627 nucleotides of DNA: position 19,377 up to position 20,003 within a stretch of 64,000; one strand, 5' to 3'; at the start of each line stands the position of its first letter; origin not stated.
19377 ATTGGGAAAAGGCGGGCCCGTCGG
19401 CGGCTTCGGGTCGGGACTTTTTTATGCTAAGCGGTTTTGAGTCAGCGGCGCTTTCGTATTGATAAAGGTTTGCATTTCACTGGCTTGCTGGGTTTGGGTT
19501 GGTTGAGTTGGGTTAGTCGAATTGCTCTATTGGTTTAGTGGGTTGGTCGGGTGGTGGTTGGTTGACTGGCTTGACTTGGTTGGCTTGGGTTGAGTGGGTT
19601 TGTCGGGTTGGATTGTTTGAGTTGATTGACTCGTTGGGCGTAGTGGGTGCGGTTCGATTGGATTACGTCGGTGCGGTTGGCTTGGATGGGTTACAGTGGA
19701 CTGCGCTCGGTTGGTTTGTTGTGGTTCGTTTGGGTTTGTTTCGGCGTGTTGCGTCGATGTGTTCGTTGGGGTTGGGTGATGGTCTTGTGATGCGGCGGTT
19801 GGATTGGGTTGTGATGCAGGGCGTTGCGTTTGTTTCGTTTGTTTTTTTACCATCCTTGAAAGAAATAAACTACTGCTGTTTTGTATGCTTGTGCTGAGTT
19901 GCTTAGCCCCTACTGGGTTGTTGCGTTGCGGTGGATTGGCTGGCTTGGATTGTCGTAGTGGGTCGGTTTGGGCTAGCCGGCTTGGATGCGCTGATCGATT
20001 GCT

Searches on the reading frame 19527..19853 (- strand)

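Call 52: search_protein_families(library=pfam, proteins=[window:19527-19853:-], max_evalue=1)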
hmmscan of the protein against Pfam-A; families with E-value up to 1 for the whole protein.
window:19527-19853:- (108 aa): 1 family
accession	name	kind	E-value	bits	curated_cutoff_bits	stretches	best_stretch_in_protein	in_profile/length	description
PF17371.7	DUF5393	-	0.31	9.3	25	1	29-82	65-120/666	Family of unknown function (DUF5393)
